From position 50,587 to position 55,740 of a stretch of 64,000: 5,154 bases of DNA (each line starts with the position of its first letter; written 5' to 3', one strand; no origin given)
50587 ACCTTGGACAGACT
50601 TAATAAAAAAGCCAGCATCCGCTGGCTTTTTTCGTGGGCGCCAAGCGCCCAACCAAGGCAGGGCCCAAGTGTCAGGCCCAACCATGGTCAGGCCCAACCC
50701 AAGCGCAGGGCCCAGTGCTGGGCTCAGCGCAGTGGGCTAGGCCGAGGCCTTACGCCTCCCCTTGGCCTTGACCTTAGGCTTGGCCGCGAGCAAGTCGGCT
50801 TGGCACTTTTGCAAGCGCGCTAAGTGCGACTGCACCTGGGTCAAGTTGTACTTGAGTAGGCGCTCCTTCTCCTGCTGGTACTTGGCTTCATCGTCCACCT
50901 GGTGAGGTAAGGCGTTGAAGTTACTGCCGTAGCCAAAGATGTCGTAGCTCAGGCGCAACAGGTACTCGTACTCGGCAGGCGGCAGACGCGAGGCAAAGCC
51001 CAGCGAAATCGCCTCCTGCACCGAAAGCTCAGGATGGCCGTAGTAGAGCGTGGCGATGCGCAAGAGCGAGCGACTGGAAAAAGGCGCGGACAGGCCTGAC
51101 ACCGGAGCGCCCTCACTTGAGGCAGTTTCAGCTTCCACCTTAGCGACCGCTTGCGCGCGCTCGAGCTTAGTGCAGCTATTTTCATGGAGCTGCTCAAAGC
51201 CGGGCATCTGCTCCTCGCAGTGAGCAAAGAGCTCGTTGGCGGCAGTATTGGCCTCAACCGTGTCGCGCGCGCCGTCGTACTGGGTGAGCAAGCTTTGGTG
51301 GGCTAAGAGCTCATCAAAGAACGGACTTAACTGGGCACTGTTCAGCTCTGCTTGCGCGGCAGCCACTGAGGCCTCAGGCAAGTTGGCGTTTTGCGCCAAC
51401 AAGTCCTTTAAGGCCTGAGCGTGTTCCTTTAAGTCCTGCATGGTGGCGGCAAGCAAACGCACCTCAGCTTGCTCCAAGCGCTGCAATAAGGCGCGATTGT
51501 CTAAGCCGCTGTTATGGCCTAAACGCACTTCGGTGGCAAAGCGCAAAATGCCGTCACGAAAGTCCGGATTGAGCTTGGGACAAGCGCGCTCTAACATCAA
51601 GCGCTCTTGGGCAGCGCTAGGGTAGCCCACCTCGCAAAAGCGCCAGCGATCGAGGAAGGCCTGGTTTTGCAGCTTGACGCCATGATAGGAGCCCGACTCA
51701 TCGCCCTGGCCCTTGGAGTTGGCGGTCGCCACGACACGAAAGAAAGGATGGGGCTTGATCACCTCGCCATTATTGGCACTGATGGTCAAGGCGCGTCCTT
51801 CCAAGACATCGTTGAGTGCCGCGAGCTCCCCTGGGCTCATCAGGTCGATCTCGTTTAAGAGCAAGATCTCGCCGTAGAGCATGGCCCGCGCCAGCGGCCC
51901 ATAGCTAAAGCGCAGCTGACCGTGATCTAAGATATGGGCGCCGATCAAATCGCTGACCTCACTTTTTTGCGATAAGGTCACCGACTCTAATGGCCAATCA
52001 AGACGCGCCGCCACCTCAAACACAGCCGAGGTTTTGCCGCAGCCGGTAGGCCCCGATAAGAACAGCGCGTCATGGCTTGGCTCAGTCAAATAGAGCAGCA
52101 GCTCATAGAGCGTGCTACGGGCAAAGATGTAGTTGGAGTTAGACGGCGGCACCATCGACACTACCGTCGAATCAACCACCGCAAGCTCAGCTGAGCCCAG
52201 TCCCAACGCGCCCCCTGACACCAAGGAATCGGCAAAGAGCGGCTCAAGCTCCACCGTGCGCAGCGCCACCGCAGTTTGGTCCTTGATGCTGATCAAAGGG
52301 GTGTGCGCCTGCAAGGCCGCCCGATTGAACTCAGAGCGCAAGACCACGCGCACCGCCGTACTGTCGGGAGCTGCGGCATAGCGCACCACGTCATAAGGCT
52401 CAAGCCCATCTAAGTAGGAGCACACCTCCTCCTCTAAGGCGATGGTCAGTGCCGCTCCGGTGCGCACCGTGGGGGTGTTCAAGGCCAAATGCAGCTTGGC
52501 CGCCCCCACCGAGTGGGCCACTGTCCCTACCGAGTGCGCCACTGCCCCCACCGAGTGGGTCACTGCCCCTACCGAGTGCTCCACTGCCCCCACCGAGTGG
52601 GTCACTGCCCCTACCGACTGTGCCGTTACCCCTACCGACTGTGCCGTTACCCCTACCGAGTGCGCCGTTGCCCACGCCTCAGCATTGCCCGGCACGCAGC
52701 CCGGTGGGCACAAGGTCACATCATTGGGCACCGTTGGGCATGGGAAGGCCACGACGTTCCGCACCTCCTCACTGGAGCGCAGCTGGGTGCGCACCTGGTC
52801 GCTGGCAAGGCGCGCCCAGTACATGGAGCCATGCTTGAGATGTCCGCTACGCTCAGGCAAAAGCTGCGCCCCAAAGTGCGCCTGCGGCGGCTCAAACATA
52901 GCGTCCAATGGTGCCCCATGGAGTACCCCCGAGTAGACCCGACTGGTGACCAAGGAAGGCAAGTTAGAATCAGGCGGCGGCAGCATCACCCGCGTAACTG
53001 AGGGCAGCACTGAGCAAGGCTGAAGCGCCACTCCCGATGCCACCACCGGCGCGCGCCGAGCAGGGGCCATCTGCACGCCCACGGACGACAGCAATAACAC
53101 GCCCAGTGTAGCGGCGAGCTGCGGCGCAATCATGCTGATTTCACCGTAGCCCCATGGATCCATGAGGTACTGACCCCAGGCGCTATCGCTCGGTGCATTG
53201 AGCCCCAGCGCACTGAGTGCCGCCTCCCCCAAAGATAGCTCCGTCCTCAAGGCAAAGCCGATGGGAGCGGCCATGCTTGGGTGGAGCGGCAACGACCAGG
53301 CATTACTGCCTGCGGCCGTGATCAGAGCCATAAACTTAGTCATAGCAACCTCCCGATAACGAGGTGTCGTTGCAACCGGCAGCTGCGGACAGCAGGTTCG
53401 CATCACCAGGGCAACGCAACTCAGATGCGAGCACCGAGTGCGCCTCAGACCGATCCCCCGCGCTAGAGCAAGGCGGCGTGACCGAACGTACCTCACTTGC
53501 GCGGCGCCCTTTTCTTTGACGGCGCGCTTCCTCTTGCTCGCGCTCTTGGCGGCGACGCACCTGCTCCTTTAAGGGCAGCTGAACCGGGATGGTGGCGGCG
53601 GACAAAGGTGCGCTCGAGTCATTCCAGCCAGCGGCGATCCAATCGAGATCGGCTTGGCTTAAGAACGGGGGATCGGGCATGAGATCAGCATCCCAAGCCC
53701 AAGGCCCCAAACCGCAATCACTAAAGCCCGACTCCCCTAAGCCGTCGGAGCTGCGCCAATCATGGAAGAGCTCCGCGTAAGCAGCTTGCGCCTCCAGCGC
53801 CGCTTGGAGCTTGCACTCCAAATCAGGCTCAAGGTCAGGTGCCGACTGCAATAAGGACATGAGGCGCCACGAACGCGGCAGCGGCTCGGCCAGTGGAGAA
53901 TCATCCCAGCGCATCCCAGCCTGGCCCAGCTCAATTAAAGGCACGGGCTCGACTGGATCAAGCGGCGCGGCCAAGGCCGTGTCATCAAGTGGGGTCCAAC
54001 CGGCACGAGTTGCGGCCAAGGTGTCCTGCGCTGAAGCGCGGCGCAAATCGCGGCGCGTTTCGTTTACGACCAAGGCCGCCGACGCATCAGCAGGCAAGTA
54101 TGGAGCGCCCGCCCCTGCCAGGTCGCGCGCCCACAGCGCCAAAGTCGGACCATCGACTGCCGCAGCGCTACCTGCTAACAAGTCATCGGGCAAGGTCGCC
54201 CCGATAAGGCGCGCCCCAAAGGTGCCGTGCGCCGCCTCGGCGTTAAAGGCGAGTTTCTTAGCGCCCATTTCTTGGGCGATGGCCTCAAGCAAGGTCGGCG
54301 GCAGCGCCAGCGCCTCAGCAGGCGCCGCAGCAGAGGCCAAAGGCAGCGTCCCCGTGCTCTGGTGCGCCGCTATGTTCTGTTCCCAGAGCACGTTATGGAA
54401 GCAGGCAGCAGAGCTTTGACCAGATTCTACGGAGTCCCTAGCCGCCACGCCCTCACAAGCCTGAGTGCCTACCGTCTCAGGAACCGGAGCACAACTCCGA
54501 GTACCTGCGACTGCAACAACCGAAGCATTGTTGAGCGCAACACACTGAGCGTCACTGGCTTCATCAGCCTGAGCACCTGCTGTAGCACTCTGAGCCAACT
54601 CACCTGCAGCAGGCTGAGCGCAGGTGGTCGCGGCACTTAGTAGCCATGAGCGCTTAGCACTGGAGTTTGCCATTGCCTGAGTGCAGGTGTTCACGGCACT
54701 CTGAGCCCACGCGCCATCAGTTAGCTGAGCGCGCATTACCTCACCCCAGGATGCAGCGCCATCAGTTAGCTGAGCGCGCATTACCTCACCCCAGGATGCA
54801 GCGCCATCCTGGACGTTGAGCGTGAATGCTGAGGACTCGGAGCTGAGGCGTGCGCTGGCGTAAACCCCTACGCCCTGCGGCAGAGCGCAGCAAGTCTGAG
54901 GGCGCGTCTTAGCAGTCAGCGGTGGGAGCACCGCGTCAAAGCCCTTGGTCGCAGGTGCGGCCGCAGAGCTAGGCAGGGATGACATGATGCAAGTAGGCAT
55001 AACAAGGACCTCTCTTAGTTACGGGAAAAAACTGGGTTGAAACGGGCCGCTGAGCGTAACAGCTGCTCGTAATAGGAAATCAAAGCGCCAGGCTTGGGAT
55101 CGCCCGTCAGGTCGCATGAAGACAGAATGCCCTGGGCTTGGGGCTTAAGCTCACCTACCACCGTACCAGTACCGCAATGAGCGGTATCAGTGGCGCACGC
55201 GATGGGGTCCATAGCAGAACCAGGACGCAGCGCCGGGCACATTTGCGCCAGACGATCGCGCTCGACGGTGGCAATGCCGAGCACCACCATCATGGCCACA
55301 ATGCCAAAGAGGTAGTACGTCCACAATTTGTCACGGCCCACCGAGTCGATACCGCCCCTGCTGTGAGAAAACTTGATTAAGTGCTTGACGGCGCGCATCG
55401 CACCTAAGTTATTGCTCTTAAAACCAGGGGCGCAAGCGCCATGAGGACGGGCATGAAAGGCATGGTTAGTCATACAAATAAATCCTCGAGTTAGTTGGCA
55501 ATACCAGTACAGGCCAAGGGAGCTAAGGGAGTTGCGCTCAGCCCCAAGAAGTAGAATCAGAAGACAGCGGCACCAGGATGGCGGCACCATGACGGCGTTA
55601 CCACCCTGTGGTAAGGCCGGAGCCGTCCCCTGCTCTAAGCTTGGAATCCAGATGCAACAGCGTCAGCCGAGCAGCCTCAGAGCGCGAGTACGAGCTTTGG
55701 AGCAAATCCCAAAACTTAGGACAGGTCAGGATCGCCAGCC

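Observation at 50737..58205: GC-rich eight-gene operon with an elaborated CobS-like AAA+ ATPase, embedded in the flagellar locus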

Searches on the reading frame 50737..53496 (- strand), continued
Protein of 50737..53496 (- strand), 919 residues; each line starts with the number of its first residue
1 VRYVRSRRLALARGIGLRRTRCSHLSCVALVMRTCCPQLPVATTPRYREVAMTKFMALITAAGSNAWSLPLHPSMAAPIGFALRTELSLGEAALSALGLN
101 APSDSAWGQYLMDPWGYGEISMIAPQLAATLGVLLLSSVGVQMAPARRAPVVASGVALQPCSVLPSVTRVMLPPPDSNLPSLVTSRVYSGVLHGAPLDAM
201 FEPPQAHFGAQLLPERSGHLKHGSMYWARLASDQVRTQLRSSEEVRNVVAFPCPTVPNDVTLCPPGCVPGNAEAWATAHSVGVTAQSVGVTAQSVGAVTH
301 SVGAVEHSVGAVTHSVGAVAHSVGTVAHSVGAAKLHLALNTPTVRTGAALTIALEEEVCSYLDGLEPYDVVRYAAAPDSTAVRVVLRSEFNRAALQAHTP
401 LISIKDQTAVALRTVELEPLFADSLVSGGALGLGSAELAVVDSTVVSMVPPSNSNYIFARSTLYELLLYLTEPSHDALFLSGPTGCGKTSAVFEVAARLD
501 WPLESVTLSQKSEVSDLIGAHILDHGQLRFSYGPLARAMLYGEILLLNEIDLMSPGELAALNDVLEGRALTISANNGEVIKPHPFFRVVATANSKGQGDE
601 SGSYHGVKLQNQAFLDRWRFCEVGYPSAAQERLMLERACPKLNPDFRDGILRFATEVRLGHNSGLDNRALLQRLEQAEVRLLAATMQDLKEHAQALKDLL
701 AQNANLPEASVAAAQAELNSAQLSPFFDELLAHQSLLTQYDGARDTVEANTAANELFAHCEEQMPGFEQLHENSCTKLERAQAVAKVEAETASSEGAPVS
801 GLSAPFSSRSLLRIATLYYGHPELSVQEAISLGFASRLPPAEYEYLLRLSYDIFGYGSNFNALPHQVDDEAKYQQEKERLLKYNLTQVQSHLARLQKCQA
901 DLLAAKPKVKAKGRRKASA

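Call 89: find_related_loci(query=A7, collection=viral_contigs, flank=5000)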
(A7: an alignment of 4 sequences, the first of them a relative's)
Query A7 (332 aa) in viral_contigs; peptide patterns used: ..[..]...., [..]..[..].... (x = any residue, [..] = any of these).
463 stretches matched a pattern; 16 encode a relative of the query (tblastn E <= 1e-3); 16 distinct loci.
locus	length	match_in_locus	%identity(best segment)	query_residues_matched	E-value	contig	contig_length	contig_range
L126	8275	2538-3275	37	37-292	8e-44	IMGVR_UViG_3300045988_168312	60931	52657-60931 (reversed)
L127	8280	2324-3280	33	15-325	2e-40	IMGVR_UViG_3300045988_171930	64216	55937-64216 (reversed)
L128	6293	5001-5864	30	16-319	2e-32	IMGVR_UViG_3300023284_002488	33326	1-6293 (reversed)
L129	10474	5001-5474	40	64-222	9e-32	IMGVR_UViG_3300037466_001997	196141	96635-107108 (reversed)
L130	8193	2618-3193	35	66-255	1e-29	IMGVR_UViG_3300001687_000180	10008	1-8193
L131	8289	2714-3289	35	66-255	1e-29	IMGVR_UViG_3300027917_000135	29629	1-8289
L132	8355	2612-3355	28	39-286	5e-27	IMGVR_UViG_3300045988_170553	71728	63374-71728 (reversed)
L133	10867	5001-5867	27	22-315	9e-25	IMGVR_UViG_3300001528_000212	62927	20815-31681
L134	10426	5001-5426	28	65-184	1e-6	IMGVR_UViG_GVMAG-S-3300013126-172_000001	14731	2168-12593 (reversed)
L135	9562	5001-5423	27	42-188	4e-6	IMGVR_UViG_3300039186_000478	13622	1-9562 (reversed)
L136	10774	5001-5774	32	56-321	2e-33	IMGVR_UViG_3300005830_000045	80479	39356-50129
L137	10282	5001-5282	32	50-149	6e-6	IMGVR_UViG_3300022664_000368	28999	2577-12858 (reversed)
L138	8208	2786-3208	26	42-188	8e-6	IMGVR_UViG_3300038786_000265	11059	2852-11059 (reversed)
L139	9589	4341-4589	33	65-153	1e-5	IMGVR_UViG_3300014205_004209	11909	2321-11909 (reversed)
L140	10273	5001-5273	30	60-155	2e-5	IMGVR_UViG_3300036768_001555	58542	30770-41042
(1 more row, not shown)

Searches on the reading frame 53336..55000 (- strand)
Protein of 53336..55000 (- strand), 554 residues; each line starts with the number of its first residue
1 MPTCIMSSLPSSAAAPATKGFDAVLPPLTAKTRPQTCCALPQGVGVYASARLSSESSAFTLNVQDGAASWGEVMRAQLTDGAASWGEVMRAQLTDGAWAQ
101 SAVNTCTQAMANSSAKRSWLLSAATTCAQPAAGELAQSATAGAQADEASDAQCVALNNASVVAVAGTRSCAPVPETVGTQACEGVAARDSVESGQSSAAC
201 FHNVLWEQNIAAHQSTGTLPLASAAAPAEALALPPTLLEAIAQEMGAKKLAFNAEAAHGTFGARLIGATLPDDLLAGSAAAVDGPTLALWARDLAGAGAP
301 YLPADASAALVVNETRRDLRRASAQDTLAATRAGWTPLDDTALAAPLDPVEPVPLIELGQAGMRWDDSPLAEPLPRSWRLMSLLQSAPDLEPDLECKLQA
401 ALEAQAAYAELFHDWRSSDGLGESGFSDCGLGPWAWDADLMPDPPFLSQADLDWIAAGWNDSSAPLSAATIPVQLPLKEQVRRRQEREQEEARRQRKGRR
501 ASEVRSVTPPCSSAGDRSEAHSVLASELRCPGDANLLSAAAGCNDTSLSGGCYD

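Call 3: search_protein_families(library=pfam, proteins=[window:53336-55000:-], max_evalue=0.1)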
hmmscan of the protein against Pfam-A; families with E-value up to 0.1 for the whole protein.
window:53336-55000:- (554 aa): 0 families
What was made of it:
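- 53336..55000 (-): g7, 554 aa. Ala/Pro-rich and acidic (pI 4.6). Variable repeat-bearing N-terminal half, with a 45-nt x 2.2 repeat at 54711-54808. Conserved region at residues ~230-495. Translationally coupled to g8. No vWA hit (call 3).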

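Call 4: search_protein_families(library=ncbifam, proteins=[window:53336-55000:-], max_evalue=0.1)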
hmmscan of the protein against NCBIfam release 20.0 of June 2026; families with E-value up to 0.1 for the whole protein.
window:53336-55000:- (554 aa): 0 families

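Call 5: search_protein_families(library=phrogs, proteins=[window:53336-55000:-], max_evalue=0.1)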
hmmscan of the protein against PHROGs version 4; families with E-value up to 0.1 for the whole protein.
window:53336-55000:- (554 aa): 0 families

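Call 6: search_protein_families(library=padloc, proteins=[window:53336-55000:-], max_evalue=0.1)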
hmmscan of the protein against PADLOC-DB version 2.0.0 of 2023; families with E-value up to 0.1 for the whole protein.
window:53336-55000:- (554 aa): 0 families

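Call 30: find_homologous_proteins(query=window:53336-55000:-)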
Query window:53336-55000:- (554 aa): 35 proteins with E <= 0.001 among 8000 candidates.
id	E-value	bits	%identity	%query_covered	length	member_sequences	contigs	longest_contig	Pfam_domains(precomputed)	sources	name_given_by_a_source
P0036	0.0e+0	1112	95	100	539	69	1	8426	-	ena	-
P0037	0.0e+0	1112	95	100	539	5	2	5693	-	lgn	-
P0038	0.0e+0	1081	93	100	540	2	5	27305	-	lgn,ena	-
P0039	1.1e-209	716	67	100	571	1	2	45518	-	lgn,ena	-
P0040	2.3e-208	712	70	86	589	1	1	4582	-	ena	-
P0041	4.8e-205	701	64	100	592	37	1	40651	-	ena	-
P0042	5.4e-205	701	66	100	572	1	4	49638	-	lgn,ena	-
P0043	2.8e-204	698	66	100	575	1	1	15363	-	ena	-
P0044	7.1e-203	694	65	100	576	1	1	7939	-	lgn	-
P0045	9.7e-203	693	65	100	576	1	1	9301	-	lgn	-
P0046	1.7e-202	692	65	100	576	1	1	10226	-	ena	-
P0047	5.3e-202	691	65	100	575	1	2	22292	-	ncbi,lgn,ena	-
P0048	9.9e-202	690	65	100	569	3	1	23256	-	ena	-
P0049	2.3e-201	689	64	100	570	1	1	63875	-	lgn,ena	-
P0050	6.2e-201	687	63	100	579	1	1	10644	-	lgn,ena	-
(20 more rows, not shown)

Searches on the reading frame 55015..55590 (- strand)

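Call 3: search_protein_families(library=pfam, proteins=[window:55015-55590:-], max_evalue=0.1)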
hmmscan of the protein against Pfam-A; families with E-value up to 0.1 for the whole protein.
window:55015-55590:- (191 aa): 1 family
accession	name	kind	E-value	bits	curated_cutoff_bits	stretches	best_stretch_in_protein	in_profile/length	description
PF25163.1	UBA_RNF31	-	0.053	13.6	27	1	4-25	26-47/57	E3 ubiquitin-protein ligase RNF31, UBA domain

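Call 4: search_protein_families(library=ncbifam, proteins=[window:55015-55590:-], max_evalue=0.1)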
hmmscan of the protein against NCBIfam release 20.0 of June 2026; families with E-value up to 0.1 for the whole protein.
window:55015-55590:- (191 aa): 0 families

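Call 5: search_protein_families(library=phrogs, proteins=[window:55015-55590:-], max_evalue=0.1)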
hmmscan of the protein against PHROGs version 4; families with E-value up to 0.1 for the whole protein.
window:55015-55590:- (191 aa): 0 families

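Call 6: search_protein_families(library=padloc, proteins=[window:55015-55590:-], max_evalue=0.1)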
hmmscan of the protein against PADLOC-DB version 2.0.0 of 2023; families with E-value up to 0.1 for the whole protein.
window:55015-55590:- (191 aa): 0 families
